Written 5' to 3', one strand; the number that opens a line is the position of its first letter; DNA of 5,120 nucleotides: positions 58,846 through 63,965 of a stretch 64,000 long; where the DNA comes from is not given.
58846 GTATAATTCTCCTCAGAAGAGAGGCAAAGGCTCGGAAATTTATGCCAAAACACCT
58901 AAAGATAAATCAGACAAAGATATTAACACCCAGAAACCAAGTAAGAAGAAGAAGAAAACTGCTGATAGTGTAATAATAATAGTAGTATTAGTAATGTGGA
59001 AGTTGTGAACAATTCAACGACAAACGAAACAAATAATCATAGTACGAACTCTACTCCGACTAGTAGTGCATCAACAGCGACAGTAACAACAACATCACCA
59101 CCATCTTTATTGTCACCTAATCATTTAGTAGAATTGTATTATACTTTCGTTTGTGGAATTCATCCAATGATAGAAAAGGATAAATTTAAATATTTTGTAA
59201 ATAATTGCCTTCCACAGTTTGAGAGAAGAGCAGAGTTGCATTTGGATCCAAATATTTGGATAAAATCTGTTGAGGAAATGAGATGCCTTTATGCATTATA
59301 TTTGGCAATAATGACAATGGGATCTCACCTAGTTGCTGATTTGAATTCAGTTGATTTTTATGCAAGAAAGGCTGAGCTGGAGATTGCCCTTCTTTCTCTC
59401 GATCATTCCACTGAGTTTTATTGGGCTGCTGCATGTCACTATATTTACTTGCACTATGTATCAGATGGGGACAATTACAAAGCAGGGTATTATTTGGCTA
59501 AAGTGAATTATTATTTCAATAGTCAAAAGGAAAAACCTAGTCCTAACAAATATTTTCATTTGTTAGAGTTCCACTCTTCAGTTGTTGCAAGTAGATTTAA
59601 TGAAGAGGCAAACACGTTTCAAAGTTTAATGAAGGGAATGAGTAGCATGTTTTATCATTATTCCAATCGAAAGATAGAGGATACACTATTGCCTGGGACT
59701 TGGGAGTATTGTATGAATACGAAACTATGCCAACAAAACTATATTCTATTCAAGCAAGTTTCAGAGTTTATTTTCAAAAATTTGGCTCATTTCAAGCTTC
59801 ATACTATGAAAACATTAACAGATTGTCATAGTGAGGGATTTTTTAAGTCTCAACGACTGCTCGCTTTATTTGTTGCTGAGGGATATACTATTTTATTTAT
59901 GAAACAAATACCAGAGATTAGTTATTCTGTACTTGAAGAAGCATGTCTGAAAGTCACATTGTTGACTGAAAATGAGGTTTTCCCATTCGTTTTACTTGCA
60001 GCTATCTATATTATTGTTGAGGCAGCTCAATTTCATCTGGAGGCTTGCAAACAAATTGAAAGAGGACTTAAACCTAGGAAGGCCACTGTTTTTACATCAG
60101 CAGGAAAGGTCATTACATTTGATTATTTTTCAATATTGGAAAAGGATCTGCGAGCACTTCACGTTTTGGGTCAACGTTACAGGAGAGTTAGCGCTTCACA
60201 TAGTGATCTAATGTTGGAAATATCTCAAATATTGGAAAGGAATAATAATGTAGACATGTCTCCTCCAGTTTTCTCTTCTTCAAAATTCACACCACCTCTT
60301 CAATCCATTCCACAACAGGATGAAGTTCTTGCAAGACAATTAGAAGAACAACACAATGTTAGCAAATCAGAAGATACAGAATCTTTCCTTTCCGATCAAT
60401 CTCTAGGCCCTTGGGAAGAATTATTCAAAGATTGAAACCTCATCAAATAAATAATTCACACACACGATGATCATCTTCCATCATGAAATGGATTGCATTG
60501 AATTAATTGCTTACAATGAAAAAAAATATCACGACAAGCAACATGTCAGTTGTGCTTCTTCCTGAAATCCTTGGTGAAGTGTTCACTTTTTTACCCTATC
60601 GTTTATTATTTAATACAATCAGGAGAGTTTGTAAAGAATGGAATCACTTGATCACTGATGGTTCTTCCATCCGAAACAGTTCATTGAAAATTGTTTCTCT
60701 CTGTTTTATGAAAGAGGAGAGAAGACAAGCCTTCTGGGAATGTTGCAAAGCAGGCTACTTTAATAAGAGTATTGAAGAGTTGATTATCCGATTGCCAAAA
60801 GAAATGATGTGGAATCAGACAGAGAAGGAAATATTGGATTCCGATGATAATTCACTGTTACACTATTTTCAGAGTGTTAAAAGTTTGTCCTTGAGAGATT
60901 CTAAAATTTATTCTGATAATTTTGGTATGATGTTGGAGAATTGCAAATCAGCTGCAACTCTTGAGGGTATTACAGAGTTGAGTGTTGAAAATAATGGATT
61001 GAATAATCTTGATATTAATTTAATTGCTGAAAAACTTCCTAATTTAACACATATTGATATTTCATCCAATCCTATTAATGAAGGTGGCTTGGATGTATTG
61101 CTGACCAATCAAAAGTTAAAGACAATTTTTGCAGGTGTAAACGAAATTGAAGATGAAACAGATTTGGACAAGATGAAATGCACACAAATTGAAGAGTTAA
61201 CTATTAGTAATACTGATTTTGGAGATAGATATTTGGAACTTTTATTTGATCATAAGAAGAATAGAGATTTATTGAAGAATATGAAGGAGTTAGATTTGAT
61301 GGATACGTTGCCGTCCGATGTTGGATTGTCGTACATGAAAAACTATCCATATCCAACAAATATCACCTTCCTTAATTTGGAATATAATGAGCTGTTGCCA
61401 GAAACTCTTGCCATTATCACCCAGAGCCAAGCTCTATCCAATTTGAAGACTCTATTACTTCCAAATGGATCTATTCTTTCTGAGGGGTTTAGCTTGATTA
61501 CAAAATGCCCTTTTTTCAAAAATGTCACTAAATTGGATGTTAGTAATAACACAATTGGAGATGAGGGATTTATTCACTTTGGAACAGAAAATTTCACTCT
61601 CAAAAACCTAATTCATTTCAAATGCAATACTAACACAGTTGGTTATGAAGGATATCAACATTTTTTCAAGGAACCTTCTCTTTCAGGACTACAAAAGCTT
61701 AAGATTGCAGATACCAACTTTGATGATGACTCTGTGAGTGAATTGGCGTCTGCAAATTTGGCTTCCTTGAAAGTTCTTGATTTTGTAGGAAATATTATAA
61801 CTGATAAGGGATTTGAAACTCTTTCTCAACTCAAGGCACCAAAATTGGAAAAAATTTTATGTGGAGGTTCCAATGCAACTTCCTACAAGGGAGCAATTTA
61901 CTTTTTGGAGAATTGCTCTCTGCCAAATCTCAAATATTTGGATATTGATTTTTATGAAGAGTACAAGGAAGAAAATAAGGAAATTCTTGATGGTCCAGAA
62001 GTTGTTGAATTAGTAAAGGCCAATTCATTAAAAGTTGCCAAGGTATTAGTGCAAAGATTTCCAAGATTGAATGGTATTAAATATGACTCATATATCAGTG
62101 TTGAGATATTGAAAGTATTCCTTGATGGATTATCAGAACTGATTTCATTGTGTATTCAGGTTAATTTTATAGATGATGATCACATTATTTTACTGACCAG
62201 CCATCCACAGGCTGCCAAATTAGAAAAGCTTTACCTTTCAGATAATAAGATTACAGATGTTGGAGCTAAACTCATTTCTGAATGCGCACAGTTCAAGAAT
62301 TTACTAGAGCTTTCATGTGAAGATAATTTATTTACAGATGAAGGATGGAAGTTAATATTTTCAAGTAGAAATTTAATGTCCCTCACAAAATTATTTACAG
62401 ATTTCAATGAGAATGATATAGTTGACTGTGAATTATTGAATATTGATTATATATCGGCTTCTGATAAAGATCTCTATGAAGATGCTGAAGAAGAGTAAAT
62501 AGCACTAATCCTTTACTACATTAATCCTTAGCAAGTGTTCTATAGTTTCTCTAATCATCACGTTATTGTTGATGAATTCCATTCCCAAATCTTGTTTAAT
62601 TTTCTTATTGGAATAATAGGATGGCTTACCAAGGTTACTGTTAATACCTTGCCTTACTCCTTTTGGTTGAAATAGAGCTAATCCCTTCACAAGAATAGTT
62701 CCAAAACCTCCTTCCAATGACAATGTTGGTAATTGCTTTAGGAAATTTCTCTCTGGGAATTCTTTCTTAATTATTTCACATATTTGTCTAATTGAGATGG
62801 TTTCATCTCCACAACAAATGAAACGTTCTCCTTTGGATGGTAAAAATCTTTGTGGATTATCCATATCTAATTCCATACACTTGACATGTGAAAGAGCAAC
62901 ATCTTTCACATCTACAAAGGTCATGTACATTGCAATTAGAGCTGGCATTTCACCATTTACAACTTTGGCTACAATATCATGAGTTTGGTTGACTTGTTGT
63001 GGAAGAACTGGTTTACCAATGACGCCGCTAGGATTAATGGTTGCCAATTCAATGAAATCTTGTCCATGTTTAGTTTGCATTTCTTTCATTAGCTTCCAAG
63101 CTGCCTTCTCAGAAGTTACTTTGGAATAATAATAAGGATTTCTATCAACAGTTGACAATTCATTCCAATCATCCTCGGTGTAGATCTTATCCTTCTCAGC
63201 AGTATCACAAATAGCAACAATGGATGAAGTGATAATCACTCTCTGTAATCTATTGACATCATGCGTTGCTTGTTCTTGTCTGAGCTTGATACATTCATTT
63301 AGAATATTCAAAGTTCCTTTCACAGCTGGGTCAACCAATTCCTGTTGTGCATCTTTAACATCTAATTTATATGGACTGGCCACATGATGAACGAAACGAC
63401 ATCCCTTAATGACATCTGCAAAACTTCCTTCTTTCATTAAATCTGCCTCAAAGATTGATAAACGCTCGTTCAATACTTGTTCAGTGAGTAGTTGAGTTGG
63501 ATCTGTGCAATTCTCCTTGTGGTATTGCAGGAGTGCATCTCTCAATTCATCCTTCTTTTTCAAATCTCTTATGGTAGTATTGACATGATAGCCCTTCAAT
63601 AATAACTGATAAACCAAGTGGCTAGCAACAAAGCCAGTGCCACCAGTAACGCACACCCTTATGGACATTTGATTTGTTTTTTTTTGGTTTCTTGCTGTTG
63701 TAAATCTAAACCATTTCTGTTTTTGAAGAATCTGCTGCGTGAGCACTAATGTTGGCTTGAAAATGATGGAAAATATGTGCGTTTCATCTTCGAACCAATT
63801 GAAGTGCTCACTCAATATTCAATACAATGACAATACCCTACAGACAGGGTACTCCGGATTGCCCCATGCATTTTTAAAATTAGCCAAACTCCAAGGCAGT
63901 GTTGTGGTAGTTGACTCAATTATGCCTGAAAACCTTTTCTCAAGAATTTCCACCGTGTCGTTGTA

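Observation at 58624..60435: Gal4-type Zn2Cys6 DNA-binding domain encoded across three tiny exons, joined to a 479-aa C-terminal ORF only through a frame discontinuity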

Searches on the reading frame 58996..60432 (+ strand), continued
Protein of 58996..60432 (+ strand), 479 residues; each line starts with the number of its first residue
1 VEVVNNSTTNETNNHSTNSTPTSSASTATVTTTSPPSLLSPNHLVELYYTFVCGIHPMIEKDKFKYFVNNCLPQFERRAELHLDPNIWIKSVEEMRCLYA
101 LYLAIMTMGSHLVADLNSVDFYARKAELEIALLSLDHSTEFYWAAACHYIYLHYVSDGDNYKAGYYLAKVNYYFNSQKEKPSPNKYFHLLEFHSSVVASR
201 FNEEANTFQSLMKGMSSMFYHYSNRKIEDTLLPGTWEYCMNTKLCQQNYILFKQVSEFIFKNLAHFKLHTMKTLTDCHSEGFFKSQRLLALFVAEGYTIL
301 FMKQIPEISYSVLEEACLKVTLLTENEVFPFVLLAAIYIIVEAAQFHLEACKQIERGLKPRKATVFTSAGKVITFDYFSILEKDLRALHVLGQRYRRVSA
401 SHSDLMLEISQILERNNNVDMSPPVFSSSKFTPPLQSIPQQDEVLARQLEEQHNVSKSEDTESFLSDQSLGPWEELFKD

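Call 62: search_protein_families(library=pfam, proteins=[P0085, P0086, P0087, P0090, P0091, P0093, P0096, P0097, P0098, P0099], max_evalue=0.01)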
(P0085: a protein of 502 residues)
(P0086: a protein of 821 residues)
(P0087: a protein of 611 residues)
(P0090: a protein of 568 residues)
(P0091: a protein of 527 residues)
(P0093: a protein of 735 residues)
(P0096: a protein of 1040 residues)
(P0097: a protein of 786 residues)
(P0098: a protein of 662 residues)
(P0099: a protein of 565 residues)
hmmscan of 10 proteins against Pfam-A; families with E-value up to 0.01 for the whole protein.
P0085 (502 aa): 0 families

P0086 (821 aa): 1 family
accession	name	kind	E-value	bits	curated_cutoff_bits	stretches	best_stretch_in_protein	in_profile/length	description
PF00172.23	Zn_clus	-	9.7e-11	42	21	1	131-167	2-38/39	Fungal Zn(2)-Cys(6) binuclear cluster domain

P0087 (611 aa): 1 family
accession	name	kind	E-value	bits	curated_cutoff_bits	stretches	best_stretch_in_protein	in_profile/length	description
PF00172.23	Zn_clus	-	0.0019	18.7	21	1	11-35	14-38/39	Fungal Zn(2)-Cys(6) binuclear cluster domain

P0090 (568 aa): 1 family
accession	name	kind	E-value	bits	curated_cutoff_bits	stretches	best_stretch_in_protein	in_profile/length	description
PF00172.23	Zn_clus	-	0.00048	20.6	21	1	13-40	11-38/39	Fungal Zn(2)-Cys(6) binuclear cluster domain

P0091 (527 aa): 1 family
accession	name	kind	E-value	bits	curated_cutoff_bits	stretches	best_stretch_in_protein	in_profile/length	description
PF00172.23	Zn_clus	-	0.0017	18.8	21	1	11-40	2-32/39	Fungal Zn(2)-Cys(6) binuclear cluster domain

P0093 (735 aa): 0 families

P0096 (1040 aa): 1 family
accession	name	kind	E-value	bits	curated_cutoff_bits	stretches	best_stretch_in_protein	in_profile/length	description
PF00172.23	Zn_clus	-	1.4e-07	31.9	21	1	247-282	2-37/39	Fungal Zn(2)-Cys(6) binuclear cluster domain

P0097 (786 aa): 1 family
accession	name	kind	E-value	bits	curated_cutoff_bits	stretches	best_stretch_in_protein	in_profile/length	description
PF00172.23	Zn_clus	-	0.00013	22.4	21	1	258-295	1-36/39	Fungal Zn(2)-Cys(6) binuclear cluster domain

P0098 (662 aa): 2 families
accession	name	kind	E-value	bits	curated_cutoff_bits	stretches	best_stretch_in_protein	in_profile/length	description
PF00172.23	Zn_clus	-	0.0011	19.5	21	1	127-161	1-34/39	Fungal Zn(2)-Cys(6) binuclear cluster domain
PF25101.1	Spectrin_7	-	0.0018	19.1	27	1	481-523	13-55/99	Animal spectrin repeats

P0099 (565 aa): 0 families

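Call 63: list_cluster_members(proteins=[P0085, P0086, P0087, P0090, P0091, P0093, P0096, P0097, P0098, P0099])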
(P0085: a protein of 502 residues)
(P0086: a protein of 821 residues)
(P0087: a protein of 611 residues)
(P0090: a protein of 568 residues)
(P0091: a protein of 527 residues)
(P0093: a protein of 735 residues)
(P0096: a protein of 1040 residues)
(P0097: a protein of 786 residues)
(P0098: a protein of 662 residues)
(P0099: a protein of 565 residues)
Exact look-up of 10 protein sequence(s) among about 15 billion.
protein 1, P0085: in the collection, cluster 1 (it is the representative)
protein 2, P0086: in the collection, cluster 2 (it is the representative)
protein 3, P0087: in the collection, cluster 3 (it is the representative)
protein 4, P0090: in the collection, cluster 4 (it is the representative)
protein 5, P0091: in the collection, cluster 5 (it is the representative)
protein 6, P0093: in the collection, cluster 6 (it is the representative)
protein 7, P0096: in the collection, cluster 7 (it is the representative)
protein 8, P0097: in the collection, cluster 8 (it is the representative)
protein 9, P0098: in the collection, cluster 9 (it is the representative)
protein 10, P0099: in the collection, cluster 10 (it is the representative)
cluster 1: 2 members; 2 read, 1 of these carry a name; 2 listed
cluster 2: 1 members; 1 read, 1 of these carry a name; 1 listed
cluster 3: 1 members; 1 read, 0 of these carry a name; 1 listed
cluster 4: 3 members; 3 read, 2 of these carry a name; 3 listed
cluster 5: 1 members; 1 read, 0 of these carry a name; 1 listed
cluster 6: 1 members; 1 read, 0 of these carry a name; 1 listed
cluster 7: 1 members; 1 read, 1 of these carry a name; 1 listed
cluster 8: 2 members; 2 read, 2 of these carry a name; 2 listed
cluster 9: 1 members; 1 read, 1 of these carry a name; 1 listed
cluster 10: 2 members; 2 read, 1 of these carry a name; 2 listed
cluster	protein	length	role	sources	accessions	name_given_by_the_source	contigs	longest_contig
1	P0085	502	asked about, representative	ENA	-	-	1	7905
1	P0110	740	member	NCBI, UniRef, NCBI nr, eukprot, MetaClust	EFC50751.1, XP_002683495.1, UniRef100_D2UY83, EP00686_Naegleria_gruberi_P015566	predicted protein [Naegleria gruberi] | Predicted protein n=1 Tax=Naegleria gruberi TaxID=5762 RepID=D2UY83_NAEGR | uncharacterized protein NAEGRDRAFT_77770 [Naegleria gruberi]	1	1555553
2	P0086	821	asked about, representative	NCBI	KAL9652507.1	hypothetical protein ABK040_000079 [Willaertia magna]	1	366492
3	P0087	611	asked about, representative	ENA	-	-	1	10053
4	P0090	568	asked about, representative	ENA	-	-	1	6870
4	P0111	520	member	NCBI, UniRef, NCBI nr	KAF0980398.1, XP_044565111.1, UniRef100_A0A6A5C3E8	hypothetical protein FDP41_013612 [Naegleria fowleri] | Uncharacterized protein n=1 Tax=Naegleria fowleri TaxID=5763 RepID=A0A6A5C3E8_NAEFO | uncharacterized protein FDP41_013612 [Naegleria fowleri]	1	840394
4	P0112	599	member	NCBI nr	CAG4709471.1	unnamed protein product [Naegleria fowleri]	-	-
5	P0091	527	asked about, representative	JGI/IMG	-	-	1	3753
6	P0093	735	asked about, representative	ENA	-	-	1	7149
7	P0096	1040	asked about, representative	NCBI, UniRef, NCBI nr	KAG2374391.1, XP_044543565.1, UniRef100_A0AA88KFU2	hypothetical protein C9374_010961 [Naegleria lovaniensis] | Zn(2)-C6 fungal-type domain-containing protein n=1 Tax=Naegleria lovaniensis TaxID=51637 ... | uncharacterized protein C9374_010961 [Naegleria lovaniensis]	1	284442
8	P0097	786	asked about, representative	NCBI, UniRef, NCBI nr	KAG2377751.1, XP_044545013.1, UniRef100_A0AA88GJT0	hypothetical protein C9374_008836 [Naegleria lovaniensis] | Zn(2)-C6 fungal-type domain-containing protein n=1 Tax=Naegleria lovaniensis TaxID=51637 ... | uncharacterized protein C9374_008836 [Naegleria lovaniensis]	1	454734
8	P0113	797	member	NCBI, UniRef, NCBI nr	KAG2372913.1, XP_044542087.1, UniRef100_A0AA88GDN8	hypothetical protein C9374_013035 [Naegleria lovaniensis] | Zn(2)-C6 fungal-type domain-containing protein n=1 Tax=Naegleria lovaniensis TaxID=51637 ... | uncharacterized protein C9374_013035 [Naegleria lovaniensis]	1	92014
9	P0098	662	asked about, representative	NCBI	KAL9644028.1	hypothetical protein ABK040_005496 [Willaertia magna]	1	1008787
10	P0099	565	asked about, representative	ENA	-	-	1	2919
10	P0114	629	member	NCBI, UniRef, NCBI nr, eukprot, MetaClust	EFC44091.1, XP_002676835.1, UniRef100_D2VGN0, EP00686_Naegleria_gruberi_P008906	predicted protein [Naegleria gruberi] | Predicted protein n=1 Tax=Naegleria gruberi TaxID=5762 RepID=D2VGN0_NAEGR | uncharacterized protein NAEGRDRAFT_79904 [Naegleria gruberi]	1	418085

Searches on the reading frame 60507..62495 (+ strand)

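Call 59: search_protein_families(library=pfam, proteins=[window:60507-62495:+], max_evalue=0.001)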
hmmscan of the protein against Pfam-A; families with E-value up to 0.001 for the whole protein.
window:60507-62495:+ (663 aa): 3 families
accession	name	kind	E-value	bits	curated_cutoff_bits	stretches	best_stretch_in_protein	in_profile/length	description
PF12799.13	LRR_4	-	2.4e-14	53.5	27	1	571-611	2-38/44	Leucine Rich repeats (2 copies)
PF13516.12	LRR_6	-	4.5e-12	45.5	23.4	0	571-590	4-23/24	Leucine Rich repeat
PF12937.12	F-box-like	-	0.0002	21.5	24.3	1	19-53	6-39/47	F-box-like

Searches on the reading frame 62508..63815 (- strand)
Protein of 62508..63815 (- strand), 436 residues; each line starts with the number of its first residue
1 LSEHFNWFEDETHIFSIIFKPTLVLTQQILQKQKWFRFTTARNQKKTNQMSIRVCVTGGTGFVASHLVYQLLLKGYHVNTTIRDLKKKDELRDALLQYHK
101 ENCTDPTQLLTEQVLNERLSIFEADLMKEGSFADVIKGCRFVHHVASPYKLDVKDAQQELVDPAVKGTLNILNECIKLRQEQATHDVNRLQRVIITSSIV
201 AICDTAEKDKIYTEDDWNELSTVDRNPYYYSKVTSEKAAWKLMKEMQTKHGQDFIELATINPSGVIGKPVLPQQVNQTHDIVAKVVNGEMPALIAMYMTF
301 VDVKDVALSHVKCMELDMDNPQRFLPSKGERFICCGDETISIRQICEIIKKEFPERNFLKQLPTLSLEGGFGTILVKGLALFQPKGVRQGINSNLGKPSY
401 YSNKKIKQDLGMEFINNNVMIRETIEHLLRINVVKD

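Call 59: search_protein_families(library=pfam, proteins=[window:62508-63815:-], max_evalue=0.001)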
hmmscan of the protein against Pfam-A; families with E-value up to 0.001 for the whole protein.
window:62508-63815:- (436 aa): 6 families
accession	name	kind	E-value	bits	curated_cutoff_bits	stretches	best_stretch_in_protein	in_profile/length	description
PF01370.27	Epimerase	-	1.4e-15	57.8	20.9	1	54-316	1-227/240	NAD dependent epimerase/dehydratase family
PF01073.25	3Beta_HSD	-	1.5e-14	54.1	22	1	56-334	2-248/280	3-beta hydroxysteroid dehydrogenase/isomerase family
PF07993.18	NAD_binding_4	-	2.2e-13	50.4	20.1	1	56-271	1-213/258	Male sterility protein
PF16363.11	GDP_Man_Dehyd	-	1.4e-07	31.8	27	1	56-239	2-164/332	GDP-mannose 4,6 dehydratase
PF05368.20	NmrA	-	4.2e-06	27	27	1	53-165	4-95/298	NmrA-like family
PF13460.12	NAD_binding_10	-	2e-05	25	27.2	0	58-108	1-53/184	NAD(P)H-binding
